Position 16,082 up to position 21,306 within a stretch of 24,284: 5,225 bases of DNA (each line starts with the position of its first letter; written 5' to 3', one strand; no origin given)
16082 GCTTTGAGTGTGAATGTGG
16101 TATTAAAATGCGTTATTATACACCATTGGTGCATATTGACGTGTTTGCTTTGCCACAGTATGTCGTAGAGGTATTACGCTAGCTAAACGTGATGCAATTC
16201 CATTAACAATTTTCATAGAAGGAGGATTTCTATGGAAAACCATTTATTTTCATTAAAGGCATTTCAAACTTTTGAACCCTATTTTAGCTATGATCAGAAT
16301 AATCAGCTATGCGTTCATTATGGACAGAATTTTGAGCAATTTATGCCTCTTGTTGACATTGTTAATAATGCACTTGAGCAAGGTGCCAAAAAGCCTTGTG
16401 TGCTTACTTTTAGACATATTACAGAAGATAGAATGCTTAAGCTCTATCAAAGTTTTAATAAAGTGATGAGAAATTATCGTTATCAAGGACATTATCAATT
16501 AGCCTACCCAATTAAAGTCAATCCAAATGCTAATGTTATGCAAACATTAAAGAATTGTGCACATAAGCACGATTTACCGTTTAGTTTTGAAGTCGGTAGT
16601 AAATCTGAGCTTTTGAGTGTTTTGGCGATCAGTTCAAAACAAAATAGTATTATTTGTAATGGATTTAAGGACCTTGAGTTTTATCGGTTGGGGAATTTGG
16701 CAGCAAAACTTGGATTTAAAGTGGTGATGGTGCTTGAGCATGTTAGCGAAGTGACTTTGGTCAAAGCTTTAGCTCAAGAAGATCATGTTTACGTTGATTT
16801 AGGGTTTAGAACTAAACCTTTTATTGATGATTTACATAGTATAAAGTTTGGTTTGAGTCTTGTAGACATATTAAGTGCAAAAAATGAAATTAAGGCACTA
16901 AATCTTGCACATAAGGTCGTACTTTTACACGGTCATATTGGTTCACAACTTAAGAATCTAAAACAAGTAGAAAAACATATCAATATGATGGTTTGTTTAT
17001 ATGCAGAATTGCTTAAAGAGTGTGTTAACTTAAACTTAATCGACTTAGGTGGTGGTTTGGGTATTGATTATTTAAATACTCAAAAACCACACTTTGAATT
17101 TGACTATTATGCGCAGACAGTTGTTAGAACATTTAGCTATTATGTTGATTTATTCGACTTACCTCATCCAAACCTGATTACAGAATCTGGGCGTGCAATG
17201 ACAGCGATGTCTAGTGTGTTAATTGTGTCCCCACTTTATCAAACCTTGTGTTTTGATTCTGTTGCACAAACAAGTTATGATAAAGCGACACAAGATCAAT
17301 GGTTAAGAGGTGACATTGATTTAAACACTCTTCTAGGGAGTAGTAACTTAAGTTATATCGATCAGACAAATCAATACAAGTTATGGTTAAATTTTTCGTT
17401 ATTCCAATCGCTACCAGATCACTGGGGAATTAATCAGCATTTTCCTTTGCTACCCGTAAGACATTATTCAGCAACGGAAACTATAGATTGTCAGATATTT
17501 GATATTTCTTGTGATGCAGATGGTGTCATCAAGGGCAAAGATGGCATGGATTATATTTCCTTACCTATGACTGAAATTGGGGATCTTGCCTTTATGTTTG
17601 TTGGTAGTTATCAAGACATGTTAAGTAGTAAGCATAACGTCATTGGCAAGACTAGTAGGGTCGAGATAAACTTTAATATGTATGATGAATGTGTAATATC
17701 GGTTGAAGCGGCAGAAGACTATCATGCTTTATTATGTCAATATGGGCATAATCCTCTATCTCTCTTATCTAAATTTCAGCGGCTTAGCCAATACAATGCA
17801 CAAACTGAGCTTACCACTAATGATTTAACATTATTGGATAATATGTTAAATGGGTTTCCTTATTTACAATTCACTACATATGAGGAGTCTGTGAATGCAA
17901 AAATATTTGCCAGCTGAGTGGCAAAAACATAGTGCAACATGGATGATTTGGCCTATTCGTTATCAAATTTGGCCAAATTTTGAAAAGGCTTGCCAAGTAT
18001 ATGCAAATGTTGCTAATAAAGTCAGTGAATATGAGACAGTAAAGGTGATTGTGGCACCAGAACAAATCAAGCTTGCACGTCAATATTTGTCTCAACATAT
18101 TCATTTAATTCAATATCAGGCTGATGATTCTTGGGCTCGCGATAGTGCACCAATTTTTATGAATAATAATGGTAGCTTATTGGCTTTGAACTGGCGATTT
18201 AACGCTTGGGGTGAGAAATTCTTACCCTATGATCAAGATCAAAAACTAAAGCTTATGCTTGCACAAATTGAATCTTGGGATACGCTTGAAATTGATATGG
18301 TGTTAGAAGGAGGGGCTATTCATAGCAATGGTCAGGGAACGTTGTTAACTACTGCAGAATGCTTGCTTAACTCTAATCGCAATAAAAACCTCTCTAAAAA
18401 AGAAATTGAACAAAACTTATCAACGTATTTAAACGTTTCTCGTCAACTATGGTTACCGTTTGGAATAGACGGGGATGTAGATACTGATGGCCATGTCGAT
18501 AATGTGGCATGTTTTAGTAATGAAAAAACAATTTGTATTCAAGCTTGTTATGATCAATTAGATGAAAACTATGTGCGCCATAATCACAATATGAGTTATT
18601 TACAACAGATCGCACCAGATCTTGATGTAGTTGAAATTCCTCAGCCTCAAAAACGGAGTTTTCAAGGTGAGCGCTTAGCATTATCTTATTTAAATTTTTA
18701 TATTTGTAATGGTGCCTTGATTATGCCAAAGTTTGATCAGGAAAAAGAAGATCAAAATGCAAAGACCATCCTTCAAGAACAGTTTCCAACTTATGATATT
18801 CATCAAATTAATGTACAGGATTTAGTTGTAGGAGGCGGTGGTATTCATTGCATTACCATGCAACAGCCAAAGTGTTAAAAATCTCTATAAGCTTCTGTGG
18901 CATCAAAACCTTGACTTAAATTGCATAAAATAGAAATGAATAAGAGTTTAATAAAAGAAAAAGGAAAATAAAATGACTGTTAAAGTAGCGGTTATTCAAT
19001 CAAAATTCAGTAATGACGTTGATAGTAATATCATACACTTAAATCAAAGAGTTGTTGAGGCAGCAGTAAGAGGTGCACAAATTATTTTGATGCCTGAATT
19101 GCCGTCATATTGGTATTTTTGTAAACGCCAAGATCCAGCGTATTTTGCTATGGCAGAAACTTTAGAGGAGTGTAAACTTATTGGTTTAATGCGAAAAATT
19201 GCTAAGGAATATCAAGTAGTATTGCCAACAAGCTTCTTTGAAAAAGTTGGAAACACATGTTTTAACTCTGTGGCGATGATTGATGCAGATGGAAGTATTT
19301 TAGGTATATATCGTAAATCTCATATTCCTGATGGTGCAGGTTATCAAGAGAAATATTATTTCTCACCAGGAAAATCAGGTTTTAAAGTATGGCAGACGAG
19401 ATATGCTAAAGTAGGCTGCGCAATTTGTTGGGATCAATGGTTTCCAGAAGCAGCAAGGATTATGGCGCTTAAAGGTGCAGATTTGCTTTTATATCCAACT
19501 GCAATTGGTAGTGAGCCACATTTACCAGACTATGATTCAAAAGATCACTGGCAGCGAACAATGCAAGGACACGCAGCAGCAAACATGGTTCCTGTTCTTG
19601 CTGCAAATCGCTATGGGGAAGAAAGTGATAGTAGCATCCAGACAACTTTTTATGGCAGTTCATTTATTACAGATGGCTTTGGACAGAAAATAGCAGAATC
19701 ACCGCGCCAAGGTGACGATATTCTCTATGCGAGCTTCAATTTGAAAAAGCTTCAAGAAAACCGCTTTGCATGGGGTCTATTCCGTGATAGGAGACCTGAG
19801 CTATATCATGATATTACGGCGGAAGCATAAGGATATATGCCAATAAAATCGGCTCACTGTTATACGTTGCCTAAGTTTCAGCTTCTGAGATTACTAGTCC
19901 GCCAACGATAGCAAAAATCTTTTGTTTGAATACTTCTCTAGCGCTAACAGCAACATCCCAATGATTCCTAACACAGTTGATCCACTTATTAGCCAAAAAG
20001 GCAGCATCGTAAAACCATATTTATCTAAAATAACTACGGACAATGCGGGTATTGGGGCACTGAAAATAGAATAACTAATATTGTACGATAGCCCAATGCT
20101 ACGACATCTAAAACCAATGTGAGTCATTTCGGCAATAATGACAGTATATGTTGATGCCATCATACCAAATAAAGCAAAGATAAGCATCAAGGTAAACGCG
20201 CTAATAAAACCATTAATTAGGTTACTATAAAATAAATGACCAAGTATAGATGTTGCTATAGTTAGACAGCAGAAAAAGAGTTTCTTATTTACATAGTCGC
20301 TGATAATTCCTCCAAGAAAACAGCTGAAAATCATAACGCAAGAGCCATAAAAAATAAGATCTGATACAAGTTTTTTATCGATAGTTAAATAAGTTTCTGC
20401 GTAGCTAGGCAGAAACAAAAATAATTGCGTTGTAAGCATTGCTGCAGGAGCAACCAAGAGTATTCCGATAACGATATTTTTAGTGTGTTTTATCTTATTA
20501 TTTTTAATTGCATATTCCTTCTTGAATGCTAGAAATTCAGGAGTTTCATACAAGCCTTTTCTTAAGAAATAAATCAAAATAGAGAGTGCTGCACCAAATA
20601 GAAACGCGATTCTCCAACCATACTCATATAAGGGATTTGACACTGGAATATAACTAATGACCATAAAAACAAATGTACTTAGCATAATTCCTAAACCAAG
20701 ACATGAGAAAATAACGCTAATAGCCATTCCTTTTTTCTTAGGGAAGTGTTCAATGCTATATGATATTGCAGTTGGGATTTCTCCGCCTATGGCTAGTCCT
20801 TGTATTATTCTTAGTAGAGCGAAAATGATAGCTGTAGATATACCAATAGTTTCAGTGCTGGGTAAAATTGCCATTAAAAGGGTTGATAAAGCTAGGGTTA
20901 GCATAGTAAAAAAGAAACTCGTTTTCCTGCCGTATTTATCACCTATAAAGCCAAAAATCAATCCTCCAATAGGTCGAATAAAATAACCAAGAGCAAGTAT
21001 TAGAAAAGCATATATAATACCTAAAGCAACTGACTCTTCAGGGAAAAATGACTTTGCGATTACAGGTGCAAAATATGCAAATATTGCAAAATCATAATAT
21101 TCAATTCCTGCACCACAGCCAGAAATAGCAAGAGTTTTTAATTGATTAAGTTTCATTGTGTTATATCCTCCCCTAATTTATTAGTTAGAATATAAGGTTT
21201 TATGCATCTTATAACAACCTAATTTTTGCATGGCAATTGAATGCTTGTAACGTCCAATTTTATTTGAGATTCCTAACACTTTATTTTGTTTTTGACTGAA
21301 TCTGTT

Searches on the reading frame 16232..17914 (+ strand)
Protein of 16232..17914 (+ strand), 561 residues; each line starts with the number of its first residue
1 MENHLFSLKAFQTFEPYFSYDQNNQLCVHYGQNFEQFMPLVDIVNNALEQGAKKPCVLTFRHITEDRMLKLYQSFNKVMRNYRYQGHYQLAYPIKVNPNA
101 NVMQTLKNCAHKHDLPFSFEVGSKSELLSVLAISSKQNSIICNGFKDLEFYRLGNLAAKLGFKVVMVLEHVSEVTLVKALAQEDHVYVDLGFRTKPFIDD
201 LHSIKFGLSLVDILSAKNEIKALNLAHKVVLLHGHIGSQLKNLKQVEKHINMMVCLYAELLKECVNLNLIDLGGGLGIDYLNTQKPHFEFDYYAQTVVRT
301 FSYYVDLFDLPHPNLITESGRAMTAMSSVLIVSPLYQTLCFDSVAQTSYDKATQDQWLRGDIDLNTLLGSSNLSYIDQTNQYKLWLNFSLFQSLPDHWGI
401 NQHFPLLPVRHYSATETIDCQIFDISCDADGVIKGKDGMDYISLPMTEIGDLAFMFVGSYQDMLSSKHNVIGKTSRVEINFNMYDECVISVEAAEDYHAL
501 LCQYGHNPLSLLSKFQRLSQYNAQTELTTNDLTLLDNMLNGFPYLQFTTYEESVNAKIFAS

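Call 87: search_protein_families(library=pfam, proteins=[window:16232-17914:+], max_evalue=0.00001)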
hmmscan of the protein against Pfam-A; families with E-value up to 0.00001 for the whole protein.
window:16232-17914:+ (561 aa): 1 family
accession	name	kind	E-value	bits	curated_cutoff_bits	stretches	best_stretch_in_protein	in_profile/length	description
PF02784.22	Orn_Arg_deC_N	-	3.2e-29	102.5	23.4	1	81-325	14-247/247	Pyridoxal-dependent decarboxylase, pyridoxal binding domain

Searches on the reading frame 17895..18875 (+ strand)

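Call 87: search_protein_families(library=pfam, proteins=[window:17895-18875:+], max_evalue=0.00001)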
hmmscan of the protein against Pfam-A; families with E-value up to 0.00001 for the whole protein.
window:17895-18875:+ (327 aa): 1 family
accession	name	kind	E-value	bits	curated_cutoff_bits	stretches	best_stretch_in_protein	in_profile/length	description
PF04371.20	PAD_porph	-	4.1e-110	368.4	25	1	5-325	2-321/321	Porphyromonas-type peptidyl-arginine deiminase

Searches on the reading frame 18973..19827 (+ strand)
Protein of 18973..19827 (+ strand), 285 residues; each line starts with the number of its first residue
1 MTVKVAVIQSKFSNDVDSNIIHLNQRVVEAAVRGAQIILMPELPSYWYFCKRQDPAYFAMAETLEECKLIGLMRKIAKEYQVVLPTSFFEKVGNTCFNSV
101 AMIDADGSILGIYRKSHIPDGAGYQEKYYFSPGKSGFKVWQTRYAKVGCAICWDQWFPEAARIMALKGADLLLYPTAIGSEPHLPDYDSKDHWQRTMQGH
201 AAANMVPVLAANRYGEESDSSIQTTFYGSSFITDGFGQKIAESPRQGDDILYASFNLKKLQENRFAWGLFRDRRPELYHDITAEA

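Call 87: search_protein_families(library=pfam, proteins=[window:18973-19827:+], max_evalue=0.00001)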
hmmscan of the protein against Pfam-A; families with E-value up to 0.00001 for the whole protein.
window:18973-19827:+ (285 aa): 1 family
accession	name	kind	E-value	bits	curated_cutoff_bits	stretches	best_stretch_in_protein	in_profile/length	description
PF00795.27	CN_hydrolase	-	1.8e-51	175.4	23.2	1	4-263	1-254/256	Carbon-nitrogen hydrolase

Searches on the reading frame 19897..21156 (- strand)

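Call 87: search_protein_families(library=pfam, proteins=[window:19897-21156:-], max_evalue=0.00001)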
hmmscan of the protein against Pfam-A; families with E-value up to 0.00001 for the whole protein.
window:19897-21156:- (420 aa): 2 families
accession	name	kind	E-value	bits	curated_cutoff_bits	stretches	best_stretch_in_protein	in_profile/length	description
PF07690.21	MFS_1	-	2.1e-27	96.4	33.4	1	15-358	4-336/347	Major Facilitator Superfamily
PF00083.30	Sugar_tr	-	5e-20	72.3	22.3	1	17-216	10-205/452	Sugar (and other) transporter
